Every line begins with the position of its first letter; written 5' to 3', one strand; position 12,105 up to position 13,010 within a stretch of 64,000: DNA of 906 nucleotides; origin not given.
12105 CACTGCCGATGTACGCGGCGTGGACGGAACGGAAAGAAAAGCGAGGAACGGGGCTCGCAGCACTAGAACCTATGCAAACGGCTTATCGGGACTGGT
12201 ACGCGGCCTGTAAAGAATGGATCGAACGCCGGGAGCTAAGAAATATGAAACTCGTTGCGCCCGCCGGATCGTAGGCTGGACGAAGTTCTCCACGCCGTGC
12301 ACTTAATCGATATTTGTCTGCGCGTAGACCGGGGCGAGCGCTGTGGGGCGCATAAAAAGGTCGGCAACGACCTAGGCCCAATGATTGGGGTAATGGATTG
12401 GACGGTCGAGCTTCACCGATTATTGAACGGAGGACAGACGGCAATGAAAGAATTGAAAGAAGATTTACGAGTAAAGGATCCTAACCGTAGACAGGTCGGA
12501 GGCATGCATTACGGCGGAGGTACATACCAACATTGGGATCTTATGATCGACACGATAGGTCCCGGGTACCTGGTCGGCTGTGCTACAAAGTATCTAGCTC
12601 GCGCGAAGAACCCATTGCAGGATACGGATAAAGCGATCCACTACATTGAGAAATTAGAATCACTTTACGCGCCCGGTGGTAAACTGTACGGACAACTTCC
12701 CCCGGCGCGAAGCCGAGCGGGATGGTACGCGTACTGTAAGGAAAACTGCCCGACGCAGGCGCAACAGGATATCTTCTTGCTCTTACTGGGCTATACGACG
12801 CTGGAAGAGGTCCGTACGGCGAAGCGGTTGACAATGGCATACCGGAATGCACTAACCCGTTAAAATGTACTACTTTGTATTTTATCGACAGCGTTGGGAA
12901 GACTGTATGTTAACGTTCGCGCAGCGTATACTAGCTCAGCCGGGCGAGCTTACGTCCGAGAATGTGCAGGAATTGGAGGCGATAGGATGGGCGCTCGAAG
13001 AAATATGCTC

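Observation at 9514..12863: Candidate DNA base-hypermodification module without the usual P-loop DNA kinase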

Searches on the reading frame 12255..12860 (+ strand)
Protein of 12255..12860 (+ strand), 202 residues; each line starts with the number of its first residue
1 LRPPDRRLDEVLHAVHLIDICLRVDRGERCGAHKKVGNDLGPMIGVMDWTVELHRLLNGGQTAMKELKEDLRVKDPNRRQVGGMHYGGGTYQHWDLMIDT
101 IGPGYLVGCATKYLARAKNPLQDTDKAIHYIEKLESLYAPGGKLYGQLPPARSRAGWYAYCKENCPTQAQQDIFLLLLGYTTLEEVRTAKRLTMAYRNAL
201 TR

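Call 3: search_protein_families(library=pfam, proteins=[window:12255-12860:+], max_evalue=1)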
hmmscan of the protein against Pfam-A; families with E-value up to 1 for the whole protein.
window:12255-12860:+ (202 aa): 1 family
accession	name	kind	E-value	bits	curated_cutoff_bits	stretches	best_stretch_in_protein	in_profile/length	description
PF11753.13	DUF3310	-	0.03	14.8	24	1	85-132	6-60/60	Protein of unknwon function (DUF3310)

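Call 4: search_protein_families(library=phrogs, proteins=[window:12255-12860:+], max_evalue=0.01)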
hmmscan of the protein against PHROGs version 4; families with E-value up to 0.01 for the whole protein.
window:12255-12860:+ (202 aa): 7 families
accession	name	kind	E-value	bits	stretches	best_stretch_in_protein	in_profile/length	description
phrog_5839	-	unknown function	1.5e-17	64.8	1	77-191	4-117/128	-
phrog_236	-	other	3.8e-05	24.4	1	82-135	243-302/431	nucleotide kinase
phrog_1689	-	other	0.00055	20.9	1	104-134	197-230/243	nucleotide kinase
phrog_32578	-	unknown function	0.00055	20.8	1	72-133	14-76/221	-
phrog_10946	-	unknown function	0.00058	21.2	1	79-132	7-60/133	-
phrog_4943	-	unknown function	0.0054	18.2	1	63-135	81-156/166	-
phrog_4897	-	other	0.0056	17.8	1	85-133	120-175/186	kinase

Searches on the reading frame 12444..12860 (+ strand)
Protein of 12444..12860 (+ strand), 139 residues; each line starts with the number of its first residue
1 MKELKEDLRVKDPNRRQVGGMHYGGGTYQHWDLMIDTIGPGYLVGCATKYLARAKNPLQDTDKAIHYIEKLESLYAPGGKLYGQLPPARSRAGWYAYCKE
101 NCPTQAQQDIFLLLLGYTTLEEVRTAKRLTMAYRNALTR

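Call 51: search_protein_families(library=pfam, proteins=[window:12444-12860:+], max_evalue=0.1)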
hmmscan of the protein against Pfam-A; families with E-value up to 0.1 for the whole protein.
window:12444-12860:+ (139 aa): 1 family
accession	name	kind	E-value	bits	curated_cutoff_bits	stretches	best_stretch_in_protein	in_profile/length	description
PF11753.13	DUF3310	-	0.015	15.7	24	1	22-69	6-60/60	Protein of unknwon function (DUF3310)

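Call 102: search_protein_families(library=pfam, alignment_id=A4, max_evalue=0.01)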
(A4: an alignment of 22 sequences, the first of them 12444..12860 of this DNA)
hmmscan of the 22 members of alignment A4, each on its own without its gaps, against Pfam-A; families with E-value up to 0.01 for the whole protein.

A. member 1, window:12444-12860:+ (139 aa): 0 families

B. families by the number of members that match (of 22 scanned): 1 family
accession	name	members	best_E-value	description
PF11753.13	DUF3310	21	1.4e-09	Protein of unknwon function (DUF3310)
